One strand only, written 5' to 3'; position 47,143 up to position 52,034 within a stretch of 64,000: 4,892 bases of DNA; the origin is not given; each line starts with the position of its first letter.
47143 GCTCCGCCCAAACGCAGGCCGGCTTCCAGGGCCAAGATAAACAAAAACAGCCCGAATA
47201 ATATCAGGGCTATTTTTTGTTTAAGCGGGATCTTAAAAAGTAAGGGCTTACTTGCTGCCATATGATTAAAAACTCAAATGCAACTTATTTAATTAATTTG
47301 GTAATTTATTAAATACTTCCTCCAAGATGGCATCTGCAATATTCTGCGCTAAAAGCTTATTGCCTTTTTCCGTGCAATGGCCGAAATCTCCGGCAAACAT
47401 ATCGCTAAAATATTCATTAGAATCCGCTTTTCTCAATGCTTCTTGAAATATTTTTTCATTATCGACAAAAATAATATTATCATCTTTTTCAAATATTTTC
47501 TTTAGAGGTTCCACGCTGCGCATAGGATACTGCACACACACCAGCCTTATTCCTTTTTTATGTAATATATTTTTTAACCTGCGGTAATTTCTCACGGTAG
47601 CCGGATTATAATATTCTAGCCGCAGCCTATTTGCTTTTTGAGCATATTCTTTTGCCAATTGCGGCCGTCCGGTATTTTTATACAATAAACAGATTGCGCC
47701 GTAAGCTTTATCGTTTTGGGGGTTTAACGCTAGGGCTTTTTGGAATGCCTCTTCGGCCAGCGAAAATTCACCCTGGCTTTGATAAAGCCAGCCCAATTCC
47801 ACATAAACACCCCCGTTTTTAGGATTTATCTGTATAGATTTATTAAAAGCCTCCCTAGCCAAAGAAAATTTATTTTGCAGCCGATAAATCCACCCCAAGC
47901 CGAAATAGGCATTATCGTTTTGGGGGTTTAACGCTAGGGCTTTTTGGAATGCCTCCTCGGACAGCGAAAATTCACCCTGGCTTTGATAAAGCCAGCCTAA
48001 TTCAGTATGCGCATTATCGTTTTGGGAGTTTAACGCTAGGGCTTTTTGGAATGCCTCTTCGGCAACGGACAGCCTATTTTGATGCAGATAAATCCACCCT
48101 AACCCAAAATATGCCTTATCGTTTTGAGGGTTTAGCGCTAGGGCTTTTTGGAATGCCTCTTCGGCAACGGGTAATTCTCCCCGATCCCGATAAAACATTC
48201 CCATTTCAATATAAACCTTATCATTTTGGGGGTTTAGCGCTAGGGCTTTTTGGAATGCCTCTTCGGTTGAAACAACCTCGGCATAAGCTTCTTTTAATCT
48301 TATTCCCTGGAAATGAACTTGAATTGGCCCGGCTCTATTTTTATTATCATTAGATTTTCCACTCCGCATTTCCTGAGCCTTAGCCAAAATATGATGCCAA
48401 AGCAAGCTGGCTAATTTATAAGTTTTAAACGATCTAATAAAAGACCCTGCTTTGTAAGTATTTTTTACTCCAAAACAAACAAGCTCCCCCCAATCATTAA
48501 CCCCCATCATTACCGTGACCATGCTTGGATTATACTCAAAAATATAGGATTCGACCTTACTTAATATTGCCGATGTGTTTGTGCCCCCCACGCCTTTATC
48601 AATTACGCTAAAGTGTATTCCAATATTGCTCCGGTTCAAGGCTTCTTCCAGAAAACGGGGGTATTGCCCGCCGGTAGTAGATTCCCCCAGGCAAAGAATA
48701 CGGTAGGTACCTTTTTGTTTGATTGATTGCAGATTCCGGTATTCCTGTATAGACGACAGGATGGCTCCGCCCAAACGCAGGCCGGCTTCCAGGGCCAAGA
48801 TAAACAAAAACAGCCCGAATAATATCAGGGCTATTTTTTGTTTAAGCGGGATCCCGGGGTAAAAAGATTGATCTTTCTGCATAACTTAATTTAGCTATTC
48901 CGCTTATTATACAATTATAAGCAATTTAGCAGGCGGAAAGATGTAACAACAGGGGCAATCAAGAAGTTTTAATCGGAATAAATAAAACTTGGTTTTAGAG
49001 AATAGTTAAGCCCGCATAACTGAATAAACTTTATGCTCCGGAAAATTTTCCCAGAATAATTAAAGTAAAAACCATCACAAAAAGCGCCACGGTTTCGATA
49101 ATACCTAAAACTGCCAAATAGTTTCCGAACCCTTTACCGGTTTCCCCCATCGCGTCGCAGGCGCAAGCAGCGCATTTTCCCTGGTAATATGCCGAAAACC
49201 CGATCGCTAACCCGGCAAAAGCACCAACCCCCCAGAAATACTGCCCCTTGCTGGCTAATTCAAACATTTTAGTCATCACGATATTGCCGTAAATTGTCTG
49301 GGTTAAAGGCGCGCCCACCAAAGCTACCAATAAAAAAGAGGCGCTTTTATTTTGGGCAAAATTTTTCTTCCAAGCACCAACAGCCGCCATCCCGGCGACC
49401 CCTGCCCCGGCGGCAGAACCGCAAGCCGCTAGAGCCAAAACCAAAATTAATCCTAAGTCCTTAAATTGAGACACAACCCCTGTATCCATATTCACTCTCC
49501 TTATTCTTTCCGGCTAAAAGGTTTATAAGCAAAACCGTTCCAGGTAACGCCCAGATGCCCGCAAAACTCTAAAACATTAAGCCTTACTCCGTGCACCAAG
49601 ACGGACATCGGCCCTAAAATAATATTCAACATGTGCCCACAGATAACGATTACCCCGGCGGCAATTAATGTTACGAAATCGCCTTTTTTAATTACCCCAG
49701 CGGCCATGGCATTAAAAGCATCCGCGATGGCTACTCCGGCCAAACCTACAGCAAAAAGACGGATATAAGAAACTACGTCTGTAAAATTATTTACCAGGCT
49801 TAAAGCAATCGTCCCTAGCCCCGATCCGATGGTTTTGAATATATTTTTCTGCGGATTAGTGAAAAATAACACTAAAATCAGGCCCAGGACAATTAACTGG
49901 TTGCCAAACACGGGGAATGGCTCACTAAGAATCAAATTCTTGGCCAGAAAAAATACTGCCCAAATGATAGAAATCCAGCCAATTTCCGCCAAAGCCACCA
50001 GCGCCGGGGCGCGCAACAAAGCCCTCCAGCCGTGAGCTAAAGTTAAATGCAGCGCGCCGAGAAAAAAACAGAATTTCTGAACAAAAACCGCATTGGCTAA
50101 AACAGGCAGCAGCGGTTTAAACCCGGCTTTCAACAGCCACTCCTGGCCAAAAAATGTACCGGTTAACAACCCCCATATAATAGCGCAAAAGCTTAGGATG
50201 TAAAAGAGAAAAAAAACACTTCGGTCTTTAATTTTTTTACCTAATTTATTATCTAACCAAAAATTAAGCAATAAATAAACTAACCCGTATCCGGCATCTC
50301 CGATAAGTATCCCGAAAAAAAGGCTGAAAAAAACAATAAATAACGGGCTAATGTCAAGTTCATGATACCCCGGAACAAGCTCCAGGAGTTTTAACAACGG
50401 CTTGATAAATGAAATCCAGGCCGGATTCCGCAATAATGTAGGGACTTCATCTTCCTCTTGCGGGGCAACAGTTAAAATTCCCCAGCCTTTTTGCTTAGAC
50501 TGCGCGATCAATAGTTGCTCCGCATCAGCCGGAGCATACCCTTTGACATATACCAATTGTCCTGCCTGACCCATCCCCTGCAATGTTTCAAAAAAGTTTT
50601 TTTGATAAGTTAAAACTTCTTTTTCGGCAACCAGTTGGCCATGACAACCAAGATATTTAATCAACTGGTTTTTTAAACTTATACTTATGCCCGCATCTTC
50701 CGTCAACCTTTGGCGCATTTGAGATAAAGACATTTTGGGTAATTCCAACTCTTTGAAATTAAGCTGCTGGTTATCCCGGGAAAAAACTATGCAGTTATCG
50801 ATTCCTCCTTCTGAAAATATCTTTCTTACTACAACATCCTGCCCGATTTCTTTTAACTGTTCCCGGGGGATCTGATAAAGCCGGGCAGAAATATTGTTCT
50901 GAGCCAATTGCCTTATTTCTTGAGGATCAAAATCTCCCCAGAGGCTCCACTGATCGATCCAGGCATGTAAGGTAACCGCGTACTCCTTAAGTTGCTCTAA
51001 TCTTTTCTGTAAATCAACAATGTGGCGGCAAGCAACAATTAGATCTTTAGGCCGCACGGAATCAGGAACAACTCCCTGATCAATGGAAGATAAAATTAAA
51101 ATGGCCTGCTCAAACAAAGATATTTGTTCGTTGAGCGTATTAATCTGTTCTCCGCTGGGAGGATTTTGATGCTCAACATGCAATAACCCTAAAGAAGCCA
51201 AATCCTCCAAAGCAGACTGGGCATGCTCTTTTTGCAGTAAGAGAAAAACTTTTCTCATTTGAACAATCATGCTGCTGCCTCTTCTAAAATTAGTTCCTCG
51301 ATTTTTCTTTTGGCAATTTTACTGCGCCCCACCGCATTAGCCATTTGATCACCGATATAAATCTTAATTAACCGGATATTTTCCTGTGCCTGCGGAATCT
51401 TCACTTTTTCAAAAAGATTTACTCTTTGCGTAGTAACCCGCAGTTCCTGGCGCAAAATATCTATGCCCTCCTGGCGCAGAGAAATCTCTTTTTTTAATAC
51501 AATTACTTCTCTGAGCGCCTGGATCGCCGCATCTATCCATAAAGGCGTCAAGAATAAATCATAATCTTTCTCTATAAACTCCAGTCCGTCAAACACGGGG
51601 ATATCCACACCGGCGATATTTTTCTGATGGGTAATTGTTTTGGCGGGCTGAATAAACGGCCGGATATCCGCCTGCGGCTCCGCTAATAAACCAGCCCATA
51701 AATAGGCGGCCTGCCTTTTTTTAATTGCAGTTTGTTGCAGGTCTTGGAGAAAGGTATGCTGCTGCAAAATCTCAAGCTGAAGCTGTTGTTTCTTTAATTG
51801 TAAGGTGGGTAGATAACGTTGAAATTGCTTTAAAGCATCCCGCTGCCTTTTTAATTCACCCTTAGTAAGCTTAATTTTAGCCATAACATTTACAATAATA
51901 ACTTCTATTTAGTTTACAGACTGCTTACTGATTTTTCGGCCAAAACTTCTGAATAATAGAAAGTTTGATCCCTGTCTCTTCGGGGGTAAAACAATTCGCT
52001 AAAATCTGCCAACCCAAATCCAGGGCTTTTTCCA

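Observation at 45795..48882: Tandem paralogs of an SGNH hydrolase split by a TPR array, homogenised by a 237-bp identical segment and internal 102-105-bp repeats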

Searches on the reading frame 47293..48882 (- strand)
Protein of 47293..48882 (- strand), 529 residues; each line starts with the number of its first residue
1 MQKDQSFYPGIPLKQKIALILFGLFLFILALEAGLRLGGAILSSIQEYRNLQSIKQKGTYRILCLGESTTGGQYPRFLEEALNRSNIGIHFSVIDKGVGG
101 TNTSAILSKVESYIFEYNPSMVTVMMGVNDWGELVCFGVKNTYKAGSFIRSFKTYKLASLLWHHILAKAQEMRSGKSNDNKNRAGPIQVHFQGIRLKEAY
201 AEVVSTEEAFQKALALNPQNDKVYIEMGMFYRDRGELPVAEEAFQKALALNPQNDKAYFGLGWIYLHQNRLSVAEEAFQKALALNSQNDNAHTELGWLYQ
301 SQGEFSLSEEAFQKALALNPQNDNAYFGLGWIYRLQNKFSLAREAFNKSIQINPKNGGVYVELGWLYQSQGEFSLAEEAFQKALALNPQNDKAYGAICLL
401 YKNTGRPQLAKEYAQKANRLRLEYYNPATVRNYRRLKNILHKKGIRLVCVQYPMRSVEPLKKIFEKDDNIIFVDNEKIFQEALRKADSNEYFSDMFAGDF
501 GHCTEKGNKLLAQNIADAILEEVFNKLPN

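Call 5: search_protein_families(library=pfam, proteins=[window:47293-48882:-], max_evalue=1)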
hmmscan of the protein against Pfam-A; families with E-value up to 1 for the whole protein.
window:47293-48882:- (529 aa): 42 families (the best 25 are shown)
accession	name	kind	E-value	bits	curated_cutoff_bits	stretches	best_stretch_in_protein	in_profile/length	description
PF00515.34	TPR_1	-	6.7e-44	146.4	27.8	6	360-390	4-34/34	Tetratricopeptide repeat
PF07719.23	TPR_2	-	1.4e-41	137.6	27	5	359-390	3-34/34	Tetratricopeptide repeat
PF13431.12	TPR_17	-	8.4e-36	119.7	24.4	6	243-271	1-29/34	Tetratricopeptide repeat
PF13181.12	TPR_8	-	8.2e-35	116.4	25.7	6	359-390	3-34/34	Tetratricopeptide repeat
PF13414.12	TPR_11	-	4.9e-29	100.2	26.8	6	231-267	4-40/42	TPR repeat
PF13432.12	TPR_16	-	6e-28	97.4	32.7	3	231-288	7-64/65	Tetratricopeptide repeat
PF13424.12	TPR_12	-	1.3e-24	86.6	30.1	3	224-284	6-74/77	Tetratricopeptide repeat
PF14559.12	TPR_19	-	3.1e-24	85.5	25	6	234-276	4-46/68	Tetratricopeptide repeat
PF13428.12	TPR_14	-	3.4e-20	70.9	23.5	5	223-262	3-42/44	Tetratricopeptide repeat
PF23914.1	TPR_CcmH_CycH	-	4.4e-18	66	42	3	203-290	66-156/158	Cytochrome c-type biogenesis protein H TPR domain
PF13176.12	TPR_7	-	3e-17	61.6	27.9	3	361-390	3-32/36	Tetratricopeptide repeat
PF13374.12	TPR_10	-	1.3e-13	50.9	27.5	4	361-386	6-31/42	Tetratricopeptide repeat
PF13371.12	TPR_9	-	1.4e-13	51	35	4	332-393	4-65/73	Tetratricopeptide repeat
PF17874.7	TPR_MalT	-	1.5e-13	51.2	45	3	233-353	13-152/336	MalT-like TPR region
PF20431.4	E_motif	-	2e-12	47.6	27.3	1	339-372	4-37/63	E motif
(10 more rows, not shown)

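Call 82: search_protein_families(library=ncbifam, proteins=[window:47293-48882:-], max_evalue=0.01)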
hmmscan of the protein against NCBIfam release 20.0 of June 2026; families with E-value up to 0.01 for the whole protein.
window:47293-48882:- (529 aa): 36 families (the best 25 are shown)
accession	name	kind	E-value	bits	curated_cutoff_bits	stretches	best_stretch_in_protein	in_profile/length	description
TIGR02521.1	type_IV_pilW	equivalog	1.6e-30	106.4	154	3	256-351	32-127/234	type IV pilus biogenesis/stability protein PilW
NF040959.1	MamA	equivalog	1.3e-28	99.8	200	2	310-420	92-202/204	magnetosome protein MamA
TIGR02917.1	PEP_TPR_lipo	equivalog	1.1e-24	86.4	312.2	1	203-416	481-694/899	XrtA/PEP-CTERM system TPR-repeat protein PrsT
NF008391.2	PRK11189.1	equivalog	6.1e-21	75.2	250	3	339-415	81-157/297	lipoprotein NlpI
TIGR00990.1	3a0801s09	subfamily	9.8e-18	64.1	757.25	1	206-401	350-552/615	mitochondrial import receptor subunit TOM70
NF033920.0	C39_PA2778_fam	equivalog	3.7e-16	59.3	150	4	237-320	172-255/255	PA2778 family cysteine peptidase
TIGR02552.1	LcrH_SycD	equivalog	3.4e-15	55.9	104.8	2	301-391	30-120/136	SycD/LcrH family type III secretion system chaperone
NF002725.1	PRK02603.1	equivalog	4.3e-15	56.1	143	3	357-419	72-134/173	photosystem I assembly protein Ycf3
TIGR03939.1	PGA_TPR_OMP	equivalog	7.3e-14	50.9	366.65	2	299-423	96-227/800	poly-beta-1,6 N-acetyl-D-glucosamine export porin PgaA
NF033762.1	social_mot_Tgl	equivalog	1.2e-13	51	225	2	200-350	44-197/252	social motility TPR repeat lipoprotein Tgl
TIGR00540.1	TPR_hemY_coli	hypoth_equivalog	1.8e-12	46.8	142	3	243-315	314-385/385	heme biosynthesis-associated TPR protein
NF047371.1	FlcA_CTERM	equivalog_domain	2.1e-12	46.3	300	1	202-425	328-574/646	periplasmic flagellar collar protein FlcA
NF053607.1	CHU_0125_OmpA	equivalog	4.4e-12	45.3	620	2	301-387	31-117/639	CHU_0125 family OmpA-like outer membrane integrity protein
NF052312.1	T9SS_PorW_SprE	equivalog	4.8e-12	45.3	250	2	321-397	288-368/716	type IX secretion system periplasmic lipoprotein PorW/SprE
NF008520.0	PRK11447.1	equivalog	1.2e-11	43.2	858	1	266-336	362-432/1157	cellulose synthase complex outer membrane protein BcsC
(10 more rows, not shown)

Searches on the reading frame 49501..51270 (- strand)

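Call 9: search_protein_families(library=pfam, proteins=[window:49501-51270:-], max_evalue=0.001)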
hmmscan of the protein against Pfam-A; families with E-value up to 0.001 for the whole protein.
window:49501-51270:- (589 aa): 1 family
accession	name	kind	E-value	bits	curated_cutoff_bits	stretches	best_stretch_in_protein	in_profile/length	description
PF01496.24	V_ATPase_I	-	3.9e-08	32.2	30.7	1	217-357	284-433/815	V-type ATPase 116kDa subunit family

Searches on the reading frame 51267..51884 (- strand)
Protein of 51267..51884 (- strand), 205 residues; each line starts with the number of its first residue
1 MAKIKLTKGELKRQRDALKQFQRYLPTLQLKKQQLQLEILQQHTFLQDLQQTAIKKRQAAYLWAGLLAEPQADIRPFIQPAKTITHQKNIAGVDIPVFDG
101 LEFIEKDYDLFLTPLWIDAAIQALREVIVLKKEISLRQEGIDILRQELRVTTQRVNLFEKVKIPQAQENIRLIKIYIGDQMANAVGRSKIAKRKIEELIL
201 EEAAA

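Call 9: search_protein_families(library=pfam, proteins=[window:51267-51884:-], max_evalue=0.001)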
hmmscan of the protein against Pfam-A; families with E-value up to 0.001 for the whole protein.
window:51267-51884:- (205 aa): 1 family
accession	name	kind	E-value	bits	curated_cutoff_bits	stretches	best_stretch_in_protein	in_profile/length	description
PF01813.22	ATP-synt_D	-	5.1e-36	124.8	25.7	1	10-193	1-196/196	ATP synthase subunit D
